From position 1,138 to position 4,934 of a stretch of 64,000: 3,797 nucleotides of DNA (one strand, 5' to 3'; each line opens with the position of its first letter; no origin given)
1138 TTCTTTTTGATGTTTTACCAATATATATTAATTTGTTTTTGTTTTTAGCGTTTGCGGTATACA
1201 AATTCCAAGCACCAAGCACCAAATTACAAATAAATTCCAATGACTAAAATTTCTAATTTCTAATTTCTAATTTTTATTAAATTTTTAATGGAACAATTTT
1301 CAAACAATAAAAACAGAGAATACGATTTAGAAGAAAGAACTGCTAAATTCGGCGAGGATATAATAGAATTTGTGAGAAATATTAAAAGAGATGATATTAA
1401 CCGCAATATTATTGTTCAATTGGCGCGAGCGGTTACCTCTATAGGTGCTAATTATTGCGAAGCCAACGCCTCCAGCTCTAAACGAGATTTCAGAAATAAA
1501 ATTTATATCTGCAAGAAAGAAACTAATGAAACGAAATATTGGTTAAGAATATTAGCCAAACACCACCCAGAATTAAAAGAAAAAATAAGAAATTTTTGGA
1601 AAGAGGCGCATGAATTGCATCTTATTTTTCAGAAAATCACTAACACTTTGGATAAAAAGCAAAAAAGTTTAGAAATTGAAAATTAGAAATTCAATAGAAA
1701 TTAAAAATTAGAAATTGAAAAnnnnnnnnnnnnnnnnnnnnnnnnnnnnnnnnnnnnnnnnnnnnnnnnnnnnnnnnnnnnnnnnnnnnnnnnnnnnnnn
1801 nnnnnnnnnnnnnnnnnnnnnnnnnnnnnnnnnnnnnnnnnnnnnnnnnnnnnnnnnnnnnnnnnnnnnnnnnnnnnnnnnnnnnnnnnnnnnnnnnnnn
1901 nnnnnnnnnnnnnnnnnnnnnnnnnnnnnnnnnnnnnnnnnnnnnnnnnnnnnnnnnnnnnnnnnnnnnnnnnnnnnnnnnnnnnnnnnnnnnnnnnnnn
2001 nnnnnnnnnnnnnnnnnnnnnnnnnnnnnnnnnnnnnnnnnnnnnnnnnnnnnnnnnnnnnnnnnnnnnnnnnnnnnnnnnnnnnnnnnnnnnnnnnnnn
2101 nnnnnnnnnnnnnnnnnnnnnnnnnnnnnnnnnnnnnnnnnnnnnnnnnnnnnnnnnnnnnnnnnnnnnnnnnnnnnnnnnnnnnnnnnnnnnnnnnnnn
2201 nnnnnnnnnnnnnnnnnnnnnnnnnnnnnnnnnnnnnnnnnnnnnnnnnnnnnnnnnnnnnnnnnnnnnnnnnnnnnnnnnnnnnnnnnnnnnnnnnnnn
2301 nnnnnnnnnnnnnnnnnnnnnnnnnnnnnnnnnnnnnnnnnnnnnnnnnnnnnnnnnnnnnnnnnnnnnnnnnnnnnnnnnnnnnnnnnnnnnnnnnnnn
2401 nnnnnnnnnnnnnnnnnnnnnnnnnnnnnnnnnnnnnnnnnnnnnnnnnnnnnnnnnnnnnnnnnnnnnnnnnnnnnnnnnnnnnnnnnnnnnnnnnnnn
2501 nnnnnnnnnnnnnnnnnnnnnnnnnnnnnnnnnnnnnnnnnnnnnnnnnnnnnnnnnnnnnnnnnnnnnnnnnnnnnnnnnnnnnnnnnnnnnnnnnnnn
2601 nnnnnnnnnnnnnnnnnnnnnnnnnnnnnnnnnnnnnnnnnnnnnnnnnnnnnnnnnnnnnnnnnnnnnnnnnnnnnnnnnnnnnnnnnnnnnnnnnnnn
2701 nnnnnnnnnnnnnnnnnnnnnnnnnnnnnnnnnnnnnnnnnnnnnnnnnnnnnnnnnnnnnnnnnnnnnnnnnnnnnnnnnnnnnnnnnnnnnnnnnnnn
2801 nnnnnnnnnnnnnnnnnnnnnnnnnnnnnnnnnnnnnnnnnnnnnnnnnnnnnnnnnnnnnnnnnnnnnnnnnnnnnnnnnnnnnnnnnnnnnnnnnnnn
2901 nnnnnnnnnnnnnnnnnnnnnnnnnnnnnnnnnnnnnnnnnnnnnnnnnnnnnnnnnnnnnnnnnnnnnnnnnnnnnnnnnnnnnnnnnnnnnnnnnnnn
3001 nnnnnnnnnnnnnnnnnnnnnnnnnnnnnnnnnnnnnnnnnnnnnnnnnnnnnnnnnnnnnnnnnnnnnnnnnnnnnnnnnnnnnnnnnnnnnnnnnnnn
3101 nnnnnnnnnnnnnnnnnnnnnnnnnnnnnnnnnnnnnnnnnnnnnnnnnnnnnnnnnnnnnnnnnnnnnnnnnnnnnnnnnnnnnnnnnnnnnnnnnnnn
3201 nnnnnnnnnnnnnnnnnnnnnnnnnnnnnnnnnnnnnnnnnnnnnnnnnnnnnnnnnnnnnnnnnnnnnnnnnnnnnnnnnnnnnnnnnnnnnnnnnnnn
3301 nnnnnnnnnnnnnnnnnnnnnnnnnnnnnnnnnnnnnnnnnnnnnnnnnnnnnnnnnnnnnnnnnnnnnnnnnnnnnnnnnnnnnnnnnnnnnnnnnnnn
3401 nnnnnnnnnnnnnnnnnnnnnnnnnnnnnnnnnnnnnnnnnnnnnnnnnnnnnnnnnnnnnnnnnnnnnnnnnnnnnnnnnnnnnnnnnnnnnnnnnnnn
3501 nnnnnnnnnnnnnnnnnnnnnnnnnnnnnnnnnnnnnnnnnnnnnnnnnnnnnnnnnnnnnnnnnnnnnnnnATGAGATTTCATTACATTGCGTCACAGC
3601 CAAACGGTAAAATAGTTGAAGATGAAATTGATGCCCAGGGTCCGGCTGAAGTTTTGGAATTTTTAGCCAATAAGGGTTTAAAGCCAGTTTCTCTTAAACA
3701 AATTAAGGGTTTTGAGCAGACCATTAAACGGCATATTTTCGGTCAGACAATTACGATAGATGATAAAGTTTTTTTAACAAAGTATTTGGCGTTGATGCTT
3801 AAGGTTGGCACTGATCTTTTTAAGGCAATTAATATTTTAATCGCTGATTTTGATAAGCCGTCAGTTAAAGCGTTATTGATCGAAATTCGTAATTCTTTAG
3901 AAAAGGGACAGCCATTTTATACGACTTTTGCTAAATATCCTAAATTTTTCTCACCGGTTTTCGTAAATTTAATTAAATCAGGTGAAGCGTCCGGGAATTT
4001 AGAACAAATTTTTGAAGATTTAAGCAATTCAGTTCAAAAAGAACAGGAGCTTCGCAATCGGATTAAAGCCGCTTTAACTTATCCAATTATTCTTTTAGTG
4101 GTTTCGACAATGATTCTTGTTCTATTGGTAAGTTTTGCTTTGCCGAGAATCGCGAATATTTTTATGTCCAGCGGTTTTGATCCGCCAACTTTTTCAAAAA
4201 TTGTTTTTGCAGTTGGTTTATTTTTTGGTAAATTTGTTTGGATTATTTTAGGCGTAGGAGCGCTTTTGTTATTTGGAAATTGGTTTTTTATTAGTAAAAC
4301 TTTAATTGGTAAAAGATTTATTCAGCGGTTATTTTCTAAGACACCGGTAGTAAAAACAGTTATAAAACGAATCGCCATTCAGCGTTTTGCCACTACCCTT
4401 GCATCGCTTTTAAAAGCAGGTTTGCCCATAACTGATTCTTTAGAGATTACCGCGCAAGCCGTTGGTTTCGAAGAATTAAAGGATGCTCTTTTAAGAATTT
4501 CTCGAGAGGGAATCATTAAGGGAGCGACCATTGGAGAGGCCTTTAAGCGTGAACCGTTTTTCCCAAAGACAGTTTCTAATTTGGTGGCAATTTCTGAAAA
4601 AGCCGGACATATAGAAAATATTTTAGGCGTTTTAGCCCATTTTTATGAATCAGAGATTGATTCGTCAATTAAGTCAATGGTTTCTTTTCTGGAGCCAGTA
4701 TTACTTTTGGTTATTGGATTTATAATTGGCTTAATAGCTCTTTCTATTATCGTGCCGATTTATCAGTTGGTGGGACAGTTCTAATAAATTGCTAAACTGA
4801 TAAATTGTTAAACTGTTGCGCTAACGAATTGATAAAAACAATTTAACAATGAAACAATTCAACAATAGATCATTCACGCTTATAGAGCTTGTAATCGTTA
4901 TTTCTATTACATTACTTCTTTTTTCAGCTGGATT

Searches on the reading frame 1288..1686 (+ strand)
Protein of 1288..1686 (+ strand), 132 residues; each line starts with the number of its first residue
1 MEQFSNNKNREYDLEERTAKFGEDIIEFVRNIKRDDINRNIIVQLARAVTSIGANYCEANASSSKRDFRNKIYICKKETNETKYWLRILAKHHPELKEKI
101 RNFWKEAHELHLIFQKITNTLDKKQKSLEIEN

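Call 46: find_encoding_contigs(protein=window:1288-1686:+, flank=10000, max_places=4)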
Protein window:1288-1686:+ (132 aa): no gene with exactly this product is on record in the collection.

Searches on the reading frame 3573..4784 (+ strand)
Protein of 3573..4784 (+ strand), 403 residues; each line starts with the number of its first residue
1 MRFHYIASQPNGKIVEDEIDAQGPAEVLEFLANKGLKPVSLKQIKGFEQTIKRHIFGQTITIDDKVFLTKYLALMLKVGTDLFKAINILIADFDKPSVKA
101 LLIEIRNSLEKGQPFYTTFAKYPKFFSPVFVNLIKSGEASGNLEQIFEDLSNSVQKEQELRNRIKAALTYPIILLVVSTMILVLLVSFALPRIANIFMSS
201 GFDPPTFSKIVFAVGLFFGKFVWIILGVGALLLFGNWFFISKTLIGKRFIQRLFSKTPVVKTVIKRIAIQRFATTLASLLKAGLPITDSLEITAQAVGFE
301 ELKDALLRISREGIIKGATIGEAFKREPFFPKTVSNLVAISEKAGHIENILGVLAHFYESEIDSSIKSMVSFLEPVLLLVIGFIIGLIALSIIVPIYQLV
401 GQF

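Call 71: find_encoding_contigs(protein=window:3573-4784:+, flank=10000, max_places=3)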
Protein window:3573-4784:+ (403 aa): 9 contigs read that carry it; 3 places shown.
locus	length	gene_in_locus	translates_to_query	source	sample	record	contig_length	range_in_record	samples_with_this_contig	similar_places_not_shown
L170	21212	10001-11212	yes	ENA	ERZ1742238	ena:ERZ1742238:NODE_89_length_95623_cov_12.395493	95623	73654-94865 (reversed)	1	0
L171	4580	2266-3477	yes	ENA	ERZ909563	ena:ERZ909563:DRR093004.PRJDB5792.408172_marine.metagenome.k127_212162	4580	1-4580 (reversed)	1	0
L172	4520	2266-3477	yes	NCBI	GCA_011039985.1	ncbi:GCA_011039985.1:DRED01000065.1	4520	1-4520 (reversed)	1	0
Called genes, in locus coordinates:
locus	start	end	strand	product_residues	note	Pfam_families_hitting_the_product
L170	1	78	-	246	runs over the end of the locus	PF03462:PCRF, PF00472:RF-1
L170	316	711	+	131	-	PF00072:Response_reg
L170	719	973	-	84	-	PF01197:Ribosomal_L31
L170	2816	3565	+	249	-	PF03161:LAGLIDADG_2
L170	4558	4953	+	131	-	PF00961:LAGLIDADG_1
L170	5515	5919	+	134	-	PF00072:Response_reg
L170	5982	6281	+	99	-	PF05635:23S_rRNA_IVP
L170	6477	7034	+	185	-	PF07963:N_methyl (weak)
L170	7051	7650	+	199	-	-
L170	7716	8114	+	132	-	PF05635:23S_rRNA_IVP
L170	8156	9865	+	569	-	PF05157:MshEN, PF00437:T2SSE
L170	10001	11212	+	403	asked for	PF28597:T2SSF_N (weak), PF00482:T2SSF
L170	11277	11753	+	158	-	-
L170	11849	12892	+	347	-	-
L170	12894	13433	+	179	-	-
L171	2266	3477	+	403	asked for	PF28597:T2SSF_N (weak), PF00482:T2SSF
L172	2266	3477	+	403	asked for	PF28597:T2SSF_N (weak), PF00482:T2SSF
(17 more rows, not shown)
